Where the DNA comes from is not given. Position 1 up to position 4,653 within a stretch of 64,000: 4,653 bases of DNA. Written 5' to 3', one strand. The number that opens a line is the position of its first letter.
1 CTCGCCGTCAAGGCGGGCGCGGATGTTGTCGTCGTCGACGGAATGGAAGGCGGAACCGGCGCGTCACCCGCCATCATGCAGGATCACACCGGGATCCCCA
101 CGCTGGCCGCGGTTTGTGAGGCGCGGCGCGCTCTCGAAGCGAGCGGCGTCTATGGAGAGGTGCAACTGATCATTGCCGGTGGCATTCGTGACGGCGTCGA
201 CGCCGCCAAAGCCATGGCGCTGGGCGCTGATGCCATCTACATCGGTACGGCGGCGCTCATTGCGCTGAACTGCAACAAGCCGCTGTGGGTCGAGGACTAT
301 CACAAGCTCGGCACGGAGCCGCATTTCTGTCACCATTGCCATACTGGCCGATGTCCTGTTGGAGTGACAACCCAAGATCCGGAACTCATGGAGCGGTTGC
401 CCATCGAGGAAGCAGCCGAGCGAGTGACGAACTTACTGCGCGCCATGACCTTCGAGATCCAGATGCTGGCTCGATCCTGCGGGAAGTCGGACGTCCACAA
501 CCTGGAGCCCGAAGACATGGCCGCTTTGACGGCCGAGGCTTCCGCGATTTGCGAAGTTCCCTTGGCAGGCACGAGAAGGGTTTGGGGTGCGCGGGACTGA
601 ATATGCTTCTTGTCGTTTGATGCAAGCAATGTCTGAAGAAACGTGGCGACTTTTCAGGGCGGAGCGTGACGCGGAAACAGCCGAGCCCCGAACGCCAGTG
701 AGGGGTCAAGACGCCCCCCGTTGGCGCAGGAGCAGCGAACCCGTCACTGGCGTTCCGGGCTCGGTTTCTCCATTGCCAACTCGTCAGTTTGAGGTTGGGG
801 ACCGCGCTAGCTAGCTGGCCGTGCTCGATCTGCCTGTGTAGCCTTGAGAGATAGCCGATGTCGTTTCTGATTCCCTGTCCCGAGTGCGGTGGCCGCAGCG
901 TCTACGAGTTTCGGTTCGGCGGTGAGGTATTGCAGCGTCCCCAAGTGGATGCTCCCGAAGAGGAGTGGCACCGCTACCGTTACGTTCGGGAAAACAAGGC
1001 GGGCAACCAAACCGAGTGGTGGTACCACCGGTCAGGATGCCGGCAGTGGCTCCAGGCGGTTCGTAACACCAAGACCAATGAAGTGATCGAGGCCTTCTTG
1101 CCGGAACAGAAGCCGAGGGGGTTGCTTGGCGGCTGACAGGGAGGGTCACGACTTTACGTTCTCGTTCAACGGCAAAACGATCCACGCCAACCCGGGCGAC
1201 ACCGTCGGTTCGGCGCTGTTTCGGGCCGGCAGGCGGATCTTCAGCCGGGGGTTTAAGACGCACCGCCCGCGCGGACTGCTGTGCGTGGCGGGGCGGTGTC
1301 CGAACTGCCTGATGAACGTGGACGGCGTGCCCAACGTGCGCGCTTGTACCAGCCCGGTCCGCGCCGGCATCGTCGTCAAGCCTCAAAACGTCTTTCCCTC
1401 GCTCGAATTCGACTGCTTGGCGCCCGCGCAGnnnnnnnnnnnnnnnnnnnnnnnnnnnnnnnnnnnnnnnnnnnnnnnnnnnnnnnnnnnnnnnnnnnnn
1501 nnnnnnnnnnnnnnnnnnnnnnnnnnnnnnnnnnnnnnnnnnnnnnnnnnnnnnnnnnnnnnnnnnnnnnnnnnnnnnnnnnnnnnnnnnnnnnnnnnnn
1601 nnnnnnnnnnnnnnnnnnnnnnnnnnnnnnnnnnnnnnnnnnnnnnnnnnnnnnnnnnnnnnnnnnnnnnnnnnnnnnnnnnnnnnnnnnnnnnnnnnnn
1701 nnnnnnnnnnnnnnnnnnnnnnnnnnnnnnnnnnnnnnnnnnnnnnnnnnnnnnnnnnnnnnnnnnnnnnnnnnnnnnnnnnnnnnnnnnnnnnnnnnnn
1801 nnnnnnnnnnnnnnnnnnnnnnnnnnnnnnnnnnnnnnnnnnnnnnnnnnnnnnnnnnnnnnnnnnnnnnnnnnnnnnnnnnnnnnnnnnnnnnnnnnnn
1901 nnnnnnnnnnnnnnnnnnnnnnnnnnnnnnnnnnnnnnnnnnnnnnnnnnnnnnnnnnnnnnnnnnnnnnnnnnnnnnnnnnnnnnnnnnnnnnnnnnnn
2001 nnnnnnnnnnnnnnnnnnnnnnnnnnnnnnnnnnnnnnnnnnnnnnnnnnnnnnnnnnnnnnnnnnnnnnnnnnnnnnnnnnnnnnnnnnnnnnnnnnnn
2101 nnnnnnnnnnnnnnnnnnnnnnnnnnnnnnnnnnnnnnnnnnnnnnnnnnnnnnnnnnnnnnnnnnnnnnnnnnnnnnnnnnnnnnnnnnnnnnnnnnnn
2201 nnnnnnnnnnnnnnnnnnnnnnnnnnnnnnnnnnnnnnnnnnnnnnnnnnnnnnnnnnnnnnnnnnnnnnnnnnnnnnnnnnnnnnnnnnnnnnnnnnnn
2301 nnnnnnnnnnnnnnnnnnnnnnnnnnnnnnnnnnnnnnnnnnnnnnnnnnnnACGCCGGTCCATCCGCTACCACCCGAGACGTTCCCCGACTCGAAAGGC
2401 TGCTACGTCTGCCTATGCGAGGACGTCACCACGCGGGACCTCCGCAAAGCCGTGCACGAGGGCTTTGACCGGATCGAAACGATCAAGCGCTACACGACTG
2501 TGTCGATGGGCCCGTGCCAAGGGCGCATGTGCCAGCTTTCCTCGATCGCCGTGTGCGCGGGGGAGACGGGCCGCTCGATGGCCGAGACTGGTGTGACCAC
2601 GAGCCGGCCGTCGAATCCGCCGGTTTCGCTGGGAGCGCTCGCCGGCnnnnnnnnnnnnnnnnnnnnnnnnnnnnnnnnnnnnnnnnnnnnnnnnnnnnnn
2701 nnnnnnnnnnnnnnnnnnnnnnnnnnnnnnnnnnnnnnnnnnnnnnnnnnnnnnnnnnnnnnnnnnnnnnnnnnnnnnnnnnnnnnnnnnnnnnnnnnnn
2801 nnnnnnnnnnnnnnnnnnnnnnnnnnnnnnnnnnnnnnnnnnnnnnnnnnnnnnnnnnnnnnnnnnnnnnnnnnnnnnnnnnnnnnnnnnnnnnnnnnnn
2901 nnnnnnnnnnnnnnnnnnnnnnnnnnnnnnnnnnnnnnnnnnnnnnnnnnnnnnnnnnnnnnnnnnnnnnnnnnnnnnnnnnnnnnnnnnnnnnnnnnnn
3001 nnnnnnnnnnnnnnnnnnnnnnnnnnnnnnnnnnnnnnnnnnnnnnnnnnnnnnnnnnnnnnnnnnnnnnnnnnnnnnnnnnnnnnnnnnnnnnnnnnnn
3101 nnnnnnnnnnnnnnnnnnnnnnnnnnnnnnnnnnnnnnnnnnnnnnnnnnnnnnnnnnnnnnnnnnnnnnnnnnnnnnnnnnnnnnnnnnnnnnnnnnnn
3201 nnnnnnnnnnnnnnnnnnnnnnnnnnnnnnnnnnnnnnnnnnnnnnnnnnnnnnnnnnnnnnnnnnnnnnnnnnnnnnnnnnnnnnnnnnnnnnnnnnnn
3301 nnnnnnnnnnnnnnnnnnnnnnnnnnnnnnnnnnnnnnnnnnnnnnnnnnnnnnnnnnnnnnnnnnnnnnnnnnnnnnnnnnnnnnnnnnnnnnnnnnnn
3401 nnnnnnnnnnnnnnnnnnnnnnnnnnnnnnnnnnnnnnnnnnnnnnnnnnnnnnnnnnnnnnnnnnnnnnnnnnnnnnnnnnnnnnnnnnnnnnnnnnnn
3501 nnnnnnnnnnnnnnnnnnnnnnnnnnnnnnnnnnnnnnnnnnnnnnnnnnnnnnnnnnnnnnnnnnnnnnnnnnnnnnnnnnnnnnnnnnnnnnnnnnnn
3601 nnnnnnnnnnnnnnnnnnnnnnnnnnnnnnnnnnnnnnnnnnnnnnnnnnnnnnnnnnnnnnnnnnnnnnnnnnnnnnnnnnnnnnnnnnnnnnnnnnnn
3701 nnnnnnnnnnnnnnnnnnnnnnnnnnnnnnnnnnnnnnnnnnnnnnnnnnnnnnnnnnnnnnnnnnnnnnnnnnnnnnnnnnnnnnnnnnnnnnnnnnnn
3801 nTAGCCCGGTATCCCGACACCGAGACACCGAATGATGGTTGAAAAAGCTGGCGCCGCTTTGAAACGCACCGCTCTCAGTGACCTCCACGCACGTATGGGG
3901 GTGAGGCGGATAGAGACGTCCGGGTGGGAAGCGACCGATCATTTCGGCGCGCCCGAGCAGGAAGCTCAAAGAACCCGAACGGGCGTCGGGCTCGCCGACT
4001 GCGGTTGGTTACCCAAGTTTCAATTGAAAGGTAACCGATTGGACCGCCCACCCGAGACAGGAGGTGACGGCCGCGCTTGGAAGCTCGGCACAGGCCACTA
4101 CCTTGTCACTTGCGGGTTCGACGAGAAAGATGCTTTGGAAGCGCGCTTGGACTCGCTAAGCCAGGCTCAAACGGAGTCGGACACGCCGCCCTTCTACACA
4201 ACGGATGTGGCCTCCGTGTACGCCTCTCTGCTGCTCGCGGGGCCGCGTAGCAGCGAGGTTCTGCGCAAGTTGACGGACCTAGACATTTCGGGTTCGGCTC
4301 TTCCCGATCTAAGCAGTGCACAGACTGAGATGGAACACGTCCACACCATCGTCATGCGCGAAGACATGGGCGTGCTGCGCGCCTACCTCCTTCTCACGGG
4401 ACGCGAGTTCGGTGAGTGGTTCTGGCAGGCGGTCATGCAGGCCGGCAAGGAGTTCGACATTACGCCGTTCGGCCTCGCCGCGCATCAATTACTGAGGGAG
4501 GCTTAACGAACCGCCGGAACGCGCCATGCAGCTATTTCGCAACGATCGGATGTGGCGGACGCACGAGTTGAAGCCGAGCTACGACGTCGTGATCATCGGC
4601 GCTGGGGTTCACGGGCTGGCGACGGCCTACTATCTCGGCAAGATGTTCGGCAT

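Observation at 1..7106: N-methylglutamate (methylamine) pathway cluster in a probable acidobacterium, with unusual gene order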

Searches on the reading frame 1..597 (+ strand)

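Call 5: search_protein_families(library=ncbifam, proteins=[window:1-597:+], max_evalue=0.00001)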
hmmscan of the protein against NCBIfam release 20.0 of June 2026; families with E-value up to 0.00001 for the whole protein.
window:1-597:+ (199 aa): 6 families
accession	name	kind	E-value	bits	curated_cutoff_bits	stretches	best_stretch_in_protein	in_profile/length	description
NF008730.0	PRK11750.1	equivalog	1.1e-20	72.7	1047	1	3-166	1017-1163/1490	glutamate synthase large subunit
TIGR03966.1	actino_HemFlav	equivalog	7.4e-09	34.8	470.85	1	33-93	280-342/385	pre-mycofactocin synthase MftD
TIGR02151.1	IPP_isom_2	equivalog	6.3e-08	31.9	281.3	1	29-87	241-293/338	type 2 isopentenyl-diphosphate Delta-isomerase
NF008398.0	PRK11197.1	subfamily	2.3e-07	29.9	376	1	20-92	266-339/381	L-lactate dehydrogenase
NF033901.1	L_lactate_LldD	exception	3.3e-07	29.7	550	1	20-93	266-340/377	FMN-dependent L-lactate dehydrogenase LldD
TIGR03151.1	enACPred_II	equivalog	6.5e-06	25.6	453.1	0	4-92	127-200/307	enoyl-[acyl-carrier-protein] reductase FabK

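Call 6: search_protein_families(library=pfam, proteins=[window:1-597:+], max_evalue=0.00001)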
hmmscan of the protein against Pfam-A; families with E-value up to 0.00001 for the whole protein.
window:1-597:+ (199 aa): 3 families
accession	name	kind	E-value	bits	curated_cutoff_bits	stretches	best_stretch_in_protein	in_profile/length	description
PF01645.23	Glu_synthase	-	9.4e-45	153.8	20.4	1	3-162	225-368/369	Conserved region in glutamate synthase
PF03060.21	NMO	-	1.1e-10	41.8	28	1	2-93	152-233/331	Nitronate monooxygenase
PF01070.24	FMN_dh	-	9.2e-10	38.5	24.9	1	2-92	235-312/350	FMN-dependent dehydrogenase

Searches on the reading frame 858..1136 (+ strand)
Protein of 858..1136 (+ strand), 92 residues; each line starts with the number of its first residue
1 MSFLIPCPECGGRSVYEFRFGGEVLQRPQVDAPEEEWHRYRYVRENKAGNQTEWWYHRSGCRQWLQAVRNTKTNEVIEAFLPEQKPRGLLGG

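Call 5: search_protein_families(library=ncbifam, proteins=[window:858-1133:+], max_evalue=0.00001)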
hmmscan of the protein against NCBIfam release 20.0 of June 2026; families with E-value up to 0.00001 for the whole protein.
window:858-1133:+ (92 aa): 1 family
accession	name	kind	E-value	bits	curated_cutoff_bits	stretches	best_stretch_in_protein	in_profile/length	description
TIGR01374.1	soxD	subfamily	5.2e-24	84.3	116.5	1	4-78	1-77/83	sarcosine oxidase subunit delta family protein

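Call 6: search_protein_families(library=pfam, proteins=[window:858-1133:+], max_evalue=0.00001)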
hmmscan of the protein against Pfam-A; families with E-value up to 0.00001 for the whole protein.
window:858-1133:+ (92 aa): 1 family
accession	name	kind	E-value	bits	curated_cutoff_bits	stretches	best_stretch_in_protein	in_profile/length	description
PF04267.17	SoxD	-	9.5e-26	90.2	27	1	4-79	1-79/82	Sarcosine oxidase, delta subunit family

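Call 7: find_encoding_contigs(protein=window:858-1136:+, flank=10000, max_places=8)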
Protein window:858-1136:+ (92 aa): no gene with exactly this product is on record in the collection.

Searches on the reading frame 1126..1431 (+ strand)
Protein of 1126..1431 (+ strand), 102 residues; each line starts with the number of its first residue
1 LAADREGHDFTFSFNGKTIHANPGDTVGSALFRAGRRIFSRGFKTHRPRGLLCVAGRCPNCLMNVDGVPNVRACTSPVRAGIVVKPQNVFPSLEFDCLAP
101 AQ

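Call 79: search_solved_structures(query=window:1126-1431:+, max_evalue=1, show_alignments=3)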
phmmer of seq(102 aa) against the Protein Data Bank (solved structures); distinct sequences matched with E-value up to 1: 29.
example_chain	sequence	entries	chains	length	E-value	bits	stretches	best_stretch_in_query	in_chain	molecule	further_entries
7zm7_A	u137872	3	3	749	0.0024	21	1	14-87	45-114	NADH-ubiquinone oxidoreductase-like protein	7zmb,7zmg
1vrq_A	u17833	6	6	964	0.0044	20.1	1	9-66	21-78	Sarcosine oxidase alpha subunit | Subunit alpha of sarcosine oxidase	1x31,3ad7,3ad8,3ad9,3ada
9cwt_M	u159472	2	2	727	0.0084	19.2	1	14-81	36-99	NADH-ubiquinone oxidoreductase 75 kDa subunit, mitochondrial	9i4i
5xtb_M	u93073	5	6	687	0.009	19.1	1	15-81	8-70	NADH-ubiquinone oxidoreductase 75 kDa subunit, mitochondrial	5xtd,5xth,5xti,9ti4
5lnk_3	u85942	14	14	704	0.009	19.1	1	14-81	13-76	Mitochondrial complex I, 75 kDa subunit | NADH:ubiquinone oxidoreductase core subunit S1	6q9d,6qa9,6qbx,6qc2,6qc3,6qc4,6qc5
5o31_G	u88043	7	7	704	0.0091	19.1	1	14-81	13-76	NADH-ubiquinone oxidoreductase 75 kDa subunit, mitochondrial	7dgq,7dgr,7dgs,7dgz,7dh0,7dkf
7vxu_M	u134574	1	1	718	0.0092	19.1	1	14-81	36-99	NADH-ubiquinone oxidoreductase 75 kDa subunit, mitochondrial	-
6zk9_3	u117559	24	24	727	0.0093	19.1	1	14-81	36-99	NADH:ubiquinone oxidoreductase core subunit S1 | NADH-ubiquinone oxidoreductase 75 kDa subunit, mitochondrial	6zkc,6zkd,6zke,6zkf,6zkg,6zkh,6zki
5gpn_Y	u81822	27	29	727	0.0093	19.1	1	14-81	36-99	NADH-ubiquinone oxidoreductase 75 kDa subunit | NADH-ubiquinone oxidoreductase 75 kDa subunit, mitochondrial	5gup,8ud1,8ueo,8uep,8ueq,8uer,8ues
7qsd_G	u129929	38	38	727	0.0093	19.1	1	14-81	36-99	NADH-ubiquinone oxidoreductase 75 kDa subunit, mitochondrial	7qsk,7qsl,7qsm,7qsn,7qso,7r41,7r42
7ak5_G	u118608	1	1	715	0.0095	19.1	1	14-81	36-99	NADH-ubiquinone oxidoreductase 75 kDa subunit, mitochondrial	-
8uca_S1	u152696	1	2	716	0.0095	19.1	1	14-81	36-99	NADH-ubiquinone oxidoreductase 75 kDa subunit, mitochondrial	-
7zd6_3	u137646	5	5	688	0.0097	19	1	15-81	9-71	NADH-ubiquinone oxidoreductase 75 kDa subunit, mitochondrial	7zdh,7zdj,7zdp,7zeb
6g2j_G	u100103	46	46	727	0.0097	19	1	14-81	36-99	NADH-ubiquinone oxidoreductase 75 kDa subunit, mitochondrial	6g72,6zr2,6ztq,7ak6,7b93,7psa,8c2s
7v2c_M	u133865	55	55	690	0.0098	19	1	15-81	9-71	NADH-ubiquinone oxidoreductase 75 kDa subunit, mitochondrial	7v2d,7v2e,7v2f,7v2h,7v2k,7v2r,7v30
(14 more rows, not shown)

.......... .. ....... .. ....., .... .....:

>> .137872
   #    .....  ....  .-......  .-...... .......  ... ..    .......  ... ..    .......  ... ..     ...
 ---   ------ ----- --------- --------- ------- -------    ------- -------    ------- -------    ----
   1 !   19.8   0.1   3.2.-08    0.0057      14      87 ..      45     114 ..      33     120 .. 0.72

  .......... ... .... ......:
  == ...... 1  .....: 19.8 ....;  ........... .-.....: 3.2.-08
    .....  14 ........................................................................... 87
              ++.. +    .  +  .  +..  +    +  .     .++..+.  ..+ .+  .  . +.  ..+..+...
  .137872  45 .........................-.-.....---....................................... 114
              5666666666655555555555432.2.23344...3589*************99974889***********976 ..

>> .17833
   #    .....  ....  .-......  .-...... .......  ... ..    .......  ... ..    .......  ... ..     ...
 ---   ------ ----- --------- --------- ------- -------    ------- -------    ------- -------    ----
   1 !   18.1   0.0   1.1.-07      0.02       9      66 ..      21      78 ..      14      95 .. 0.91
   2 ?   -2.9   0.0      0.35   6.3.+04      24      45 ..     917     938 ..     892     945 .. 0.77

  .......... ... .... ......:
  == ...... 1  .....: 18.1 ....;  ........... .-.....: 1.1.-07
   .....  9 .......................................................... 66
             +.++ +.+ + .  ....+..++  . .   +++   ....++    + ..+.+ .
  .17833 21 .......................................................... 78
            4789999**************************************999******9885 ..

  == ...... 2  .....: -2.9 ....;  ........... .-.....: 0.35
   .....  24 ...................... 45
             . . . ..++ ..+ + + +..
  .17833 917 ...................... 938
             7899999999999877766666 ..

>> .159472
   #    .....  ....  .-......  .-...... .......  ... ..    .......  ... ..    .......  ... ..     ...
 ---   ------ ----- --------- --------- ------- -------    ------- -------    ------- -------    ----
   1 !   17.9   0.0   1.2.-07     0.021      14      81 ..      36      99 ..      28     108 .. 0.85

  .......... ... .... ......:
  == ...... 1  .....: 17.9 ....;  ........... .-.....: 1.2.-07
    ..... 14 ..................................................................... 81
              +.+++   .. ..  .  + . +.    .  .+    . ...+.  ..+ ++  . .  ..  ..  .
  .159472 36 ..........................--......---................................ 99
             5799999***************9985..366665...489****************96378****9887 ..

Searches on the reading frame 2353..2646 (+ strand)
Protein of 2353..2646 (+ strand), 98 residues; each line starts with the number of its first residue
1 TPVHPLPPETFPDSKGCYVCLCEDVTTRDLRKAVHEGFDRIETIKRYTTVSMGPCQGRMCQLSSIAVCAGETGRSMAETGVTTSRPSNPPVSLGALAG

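Call 80: search_solved_structures(query=window:2353-2646:+, max_evalue=1, show_alignments=3)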
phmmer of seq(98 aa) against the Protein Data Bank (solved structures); distinct sequences matched with E-value up to 1: 8.
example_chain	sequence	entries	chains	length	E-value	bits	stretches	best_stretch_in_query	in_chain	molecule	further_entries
1vrq_A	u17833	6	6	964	1e-07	35.6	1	17-98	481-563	Sarcosine oxidase alpha subunit | Subunit alpha of sarcosine oxidase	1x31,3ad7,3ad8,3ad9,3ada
1y56_A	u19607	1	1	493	1.1e-07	35.4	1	16-97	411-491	hypothetical protein PH1363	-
2gag_A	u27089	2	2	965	7.2e-07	32.8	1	15-98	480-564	heterotetrameric sarcosine oxidase alpha-subunit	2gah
6e6r_A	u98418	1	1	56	0.0012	22.5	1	18-60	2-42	Bacterioferritin-associated ferredoxin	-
6e6s_A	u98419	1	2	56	0.0013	22.4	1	18-56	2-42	Bacterioferritin-associated ferredoxin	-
6e6q_A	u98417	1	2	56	0.0058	20.3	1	18-59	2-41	Bacterioferritin-associated ferredoxin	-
4e6k_G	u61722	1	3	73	0.0066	20.1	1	18-60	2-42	bacterioferritin-associated ferredoxin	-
2y2t_A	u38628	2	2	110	0.45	14.3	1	53-96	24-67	CURLI PRODUCTION PROTEIN CSGC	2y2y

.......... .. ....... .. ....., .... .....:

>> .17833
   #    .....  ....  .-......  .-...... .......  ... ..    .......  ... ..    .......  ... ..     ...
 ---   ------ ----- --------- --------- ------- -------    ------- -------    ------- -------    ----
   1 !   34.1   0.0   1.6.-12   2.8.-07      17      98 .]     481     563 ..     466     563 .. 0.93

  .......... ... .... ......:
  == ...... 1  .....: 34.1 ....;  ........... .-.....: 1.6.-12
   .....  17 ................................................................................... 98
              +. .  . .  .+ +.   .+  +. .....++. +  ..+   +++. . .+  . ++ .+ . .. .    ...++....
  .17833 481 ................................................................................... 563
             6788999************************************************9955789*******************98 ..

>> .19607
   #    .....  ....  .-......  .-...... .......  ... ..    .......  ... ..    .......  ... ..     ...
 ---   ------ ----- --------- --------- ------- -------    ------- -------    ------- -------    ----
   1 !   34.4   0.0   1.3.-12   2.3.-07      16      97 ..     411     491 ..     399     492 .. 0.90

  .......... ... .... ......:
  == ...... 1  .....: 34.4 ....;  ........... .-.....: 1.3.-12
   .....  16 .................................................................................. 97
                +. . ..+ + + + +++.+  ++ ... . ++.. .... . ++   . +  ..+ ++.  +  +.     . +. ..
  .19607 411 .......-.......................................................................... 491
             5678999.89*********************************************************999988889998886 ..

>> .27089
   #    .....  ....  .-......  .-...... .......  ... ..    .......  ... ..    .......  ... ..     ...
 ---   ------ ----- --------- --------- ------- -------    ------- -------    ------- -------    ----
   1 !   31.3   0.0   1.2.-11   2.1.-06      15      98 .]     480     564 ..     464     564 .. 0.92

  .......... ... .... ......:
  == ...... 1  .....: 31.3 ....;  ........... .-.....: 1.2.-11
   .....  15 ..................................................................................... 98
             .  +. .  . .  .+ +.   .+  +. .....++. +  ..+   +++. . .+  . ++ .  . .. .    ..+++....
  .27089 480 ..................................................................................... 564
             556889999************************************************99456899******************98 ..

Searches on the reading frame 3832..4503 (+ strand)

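Call 5: search_protein_families(library=ncbifam, proteins=[window:3832-4503:+], max_evalue=0.00001)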
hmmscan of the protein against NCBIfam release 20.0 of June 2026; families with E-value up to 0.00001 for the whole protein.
window:3832-4503:+ (224 aa): 4 families
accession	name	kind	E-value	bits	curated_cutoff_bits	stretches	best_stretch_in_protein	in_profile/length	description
TIGR01372.1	soxA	subfamily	2.1e-16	58.9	1164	1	79-222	710-852/996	sarcosine oxidase subunit alpha family protein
TIGR00528.1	gcvT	equivalog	8.9e-12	44.6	235.85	1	10-69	1-60/362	glycine cleavage system aminomethyltransferase GcvT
NF001567.0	PRK00389.1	subfamily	5.5e-09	35.4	300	0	10-70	3-63/359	glycine cleavage system aminomethyltransferase GcvT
TIGR01375.1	soxG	subfamily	2.8e-07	30.5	143.95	1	79-207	31-152/152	sarcosine oxidase subunit gamma family protein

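Call 6: search_protein_families(library=pfam, proteins=[window:3832-4503:+], max_evalue=0.00001)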
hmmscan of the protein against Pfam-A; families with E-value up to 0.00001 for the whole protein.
window:3832-4503:+ (224 aa): 1 family
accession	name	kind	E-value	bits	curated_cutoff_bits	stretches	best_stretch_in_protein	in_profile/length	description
PF01571.26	GCV_T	-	9.3e-21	74.7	25.6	1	79-222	93-229/255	Aminomethyltransferase folate-binding domain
